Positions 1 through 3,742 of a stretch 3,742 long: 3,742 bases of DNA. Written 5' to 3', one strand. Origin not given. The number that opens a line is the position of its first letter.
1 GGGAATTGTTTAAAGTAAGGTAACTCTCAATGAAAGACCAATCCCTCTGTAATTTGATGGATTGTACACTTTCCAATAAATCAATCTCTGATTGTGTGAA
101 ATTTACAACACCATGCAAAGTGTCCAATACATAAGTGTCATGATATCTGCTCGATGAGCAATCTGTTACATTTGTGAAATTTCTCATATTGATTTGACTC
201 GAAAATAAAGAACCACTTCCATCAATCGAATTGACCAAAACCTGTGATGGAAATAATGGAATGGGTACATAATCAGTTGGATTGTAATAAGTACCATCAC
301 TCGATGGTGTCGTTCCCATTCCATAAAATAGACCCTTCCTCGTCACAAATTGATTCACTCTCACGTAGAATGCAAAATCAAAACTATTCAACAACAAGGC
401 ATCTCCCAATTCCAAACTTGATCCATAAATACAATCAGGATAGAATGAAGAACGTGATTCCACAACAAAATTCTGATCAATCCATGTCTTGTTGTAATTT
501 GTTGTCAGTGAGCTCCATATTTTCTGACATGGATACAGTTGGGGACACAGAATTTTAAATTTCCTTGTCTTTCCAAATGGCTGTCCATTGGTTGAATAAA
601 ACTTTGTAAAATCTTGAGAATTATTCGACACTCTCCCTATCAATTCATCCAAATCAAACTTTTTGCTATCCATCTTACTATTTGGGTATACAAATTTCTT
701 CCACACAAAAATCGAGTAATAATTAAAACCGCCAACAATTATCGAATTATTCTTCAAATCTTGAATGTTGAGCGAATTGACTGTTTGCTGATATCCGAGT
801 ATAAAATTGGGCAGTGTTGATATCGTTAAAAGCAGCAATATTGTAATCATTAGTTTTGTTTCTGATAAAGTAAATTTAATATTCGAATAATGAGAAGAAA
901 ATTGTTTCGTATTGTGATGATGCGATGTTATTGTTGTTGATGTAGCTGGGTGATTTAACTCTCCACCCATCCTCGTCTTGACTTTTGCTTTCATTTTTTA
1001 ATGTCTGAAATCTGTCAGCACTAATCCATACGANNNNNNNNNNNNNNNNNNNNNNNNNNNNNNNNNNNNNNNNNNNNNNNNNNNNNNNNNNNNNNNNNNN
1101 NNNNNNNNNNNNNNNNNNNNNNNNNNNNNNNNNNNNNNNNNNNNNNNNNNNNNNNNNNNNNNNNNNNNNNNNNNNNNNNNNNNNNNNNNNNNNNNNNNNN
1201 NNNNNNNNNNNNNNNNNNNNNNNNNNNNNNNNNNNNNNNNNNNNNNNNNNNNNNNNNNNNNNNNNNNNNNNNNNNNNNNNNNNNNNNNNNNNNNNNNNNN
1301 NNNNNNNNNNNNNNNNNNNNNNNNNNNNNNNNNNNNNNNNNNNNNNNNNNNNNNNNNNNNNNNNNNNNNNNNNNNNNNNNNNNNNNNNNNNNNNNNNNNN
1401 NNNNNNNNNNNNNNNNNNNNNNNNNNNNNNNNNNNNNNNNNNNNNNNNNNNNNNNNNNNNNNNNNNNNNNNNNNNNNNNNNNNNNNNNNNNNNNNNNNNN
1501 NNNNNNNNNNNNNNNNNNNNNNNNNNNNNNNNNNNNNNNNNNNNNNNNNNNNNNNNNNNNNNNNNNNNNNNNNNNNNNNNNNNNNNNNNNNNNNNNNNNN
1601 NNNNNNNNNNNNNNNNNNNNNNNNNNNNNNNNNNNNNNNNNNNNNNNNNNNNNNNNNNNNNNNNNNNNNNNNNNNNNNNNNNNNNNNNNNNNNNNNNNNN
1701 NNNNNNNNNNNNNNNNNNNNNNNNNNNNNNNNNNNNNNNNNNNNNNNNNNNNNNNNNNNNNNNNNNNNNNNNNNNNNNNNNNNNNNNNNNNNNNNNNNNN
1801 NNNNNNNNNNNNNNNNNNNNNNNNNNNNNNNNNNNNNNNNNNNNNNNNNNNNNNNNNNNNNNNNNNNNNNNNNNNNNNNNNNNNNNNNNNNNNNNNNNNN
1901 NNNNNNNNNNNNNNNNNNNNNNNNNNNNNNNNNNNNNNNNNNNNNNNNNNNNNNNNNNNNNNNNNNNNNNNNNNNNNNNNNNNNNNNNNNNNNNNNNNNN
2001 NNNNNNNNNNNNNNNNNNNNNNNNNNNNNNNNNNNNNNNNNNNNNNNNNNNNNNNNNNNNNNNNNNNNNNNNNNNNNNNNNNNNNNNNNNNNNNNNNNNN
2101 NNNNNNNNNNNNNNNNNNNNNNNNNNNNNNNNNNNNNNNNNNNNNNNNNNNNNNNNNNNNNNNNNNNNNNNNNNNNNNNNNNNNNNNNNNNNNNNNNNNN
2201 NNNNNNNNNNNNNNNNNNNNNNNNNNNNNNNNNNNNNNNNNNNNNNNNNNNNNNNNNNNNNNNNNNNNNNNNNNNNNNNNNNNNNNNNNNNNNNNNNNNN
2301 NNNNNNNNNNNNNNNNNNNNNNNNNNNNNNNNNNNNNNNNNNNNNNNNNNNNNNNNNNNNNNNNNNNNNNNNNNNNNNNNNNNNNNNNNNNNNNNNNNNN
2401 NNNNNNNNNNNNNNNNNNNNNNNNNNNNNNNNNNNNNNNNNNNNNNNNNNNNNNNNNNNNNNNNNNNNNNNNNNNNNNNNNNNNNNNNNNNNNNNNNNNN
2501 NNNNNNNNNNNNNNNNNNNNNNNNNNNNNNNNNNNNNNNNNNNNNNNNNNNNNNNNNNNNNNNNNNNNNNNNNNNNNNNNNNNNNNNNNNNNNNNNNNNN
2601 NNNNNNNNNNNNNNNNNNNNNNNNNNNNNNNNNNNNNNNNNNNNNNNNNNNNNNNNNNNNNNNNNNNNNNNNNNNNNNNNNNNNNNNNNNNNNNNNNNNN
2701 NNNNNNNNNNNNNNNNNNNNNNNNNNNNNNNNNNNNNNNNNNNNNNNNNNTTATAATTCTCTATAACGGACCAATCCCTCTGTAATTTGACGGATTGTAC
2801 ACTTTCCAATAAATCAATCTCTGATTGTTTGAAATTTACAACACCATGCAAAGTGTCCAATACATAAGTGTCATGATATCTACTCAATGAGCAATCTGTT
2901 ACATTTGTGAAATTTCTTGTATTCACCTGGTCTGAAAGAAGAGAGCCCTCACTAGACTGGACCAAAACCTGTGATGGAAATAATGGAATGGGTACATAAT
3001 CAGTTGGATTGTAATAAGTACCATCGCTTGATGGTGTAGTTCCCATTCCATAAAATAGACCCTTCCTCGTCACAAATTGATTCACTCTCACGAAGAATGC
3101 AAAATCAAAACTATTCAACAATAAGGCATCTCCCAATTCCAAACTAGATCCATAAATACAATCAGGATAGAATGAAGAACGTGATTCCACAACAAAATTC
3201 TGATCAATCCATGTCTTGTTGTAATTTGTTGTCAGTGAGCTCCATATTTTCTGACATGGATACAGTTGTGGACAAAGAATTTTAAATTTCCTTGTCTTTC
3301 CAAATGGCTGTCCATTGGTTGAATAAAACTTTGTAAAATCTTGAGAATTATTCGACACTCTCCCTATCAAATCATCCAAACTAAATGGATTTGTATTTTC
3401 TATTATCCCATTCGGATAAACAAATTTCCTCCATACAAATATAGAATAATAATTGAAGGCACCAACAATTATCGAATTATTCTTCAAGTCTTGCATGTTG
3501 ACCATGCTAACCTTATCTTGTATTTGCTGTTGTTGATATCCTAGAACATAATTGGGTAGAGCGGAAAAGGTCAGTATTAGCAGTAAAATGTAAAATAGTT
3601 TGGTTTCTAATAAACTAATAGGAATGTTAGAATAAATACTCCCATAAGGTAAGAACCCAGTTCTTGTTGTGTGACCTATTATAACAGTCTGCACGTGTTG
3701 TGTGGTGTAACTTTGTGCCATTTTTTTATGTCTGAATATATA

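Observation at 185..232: Hypervariable loop 1 with a 6-nt indel inside an otherwise ~97% identical domain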

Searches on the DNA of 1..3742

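Call 51: search_rna_families(source=window, threshold=gathering)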
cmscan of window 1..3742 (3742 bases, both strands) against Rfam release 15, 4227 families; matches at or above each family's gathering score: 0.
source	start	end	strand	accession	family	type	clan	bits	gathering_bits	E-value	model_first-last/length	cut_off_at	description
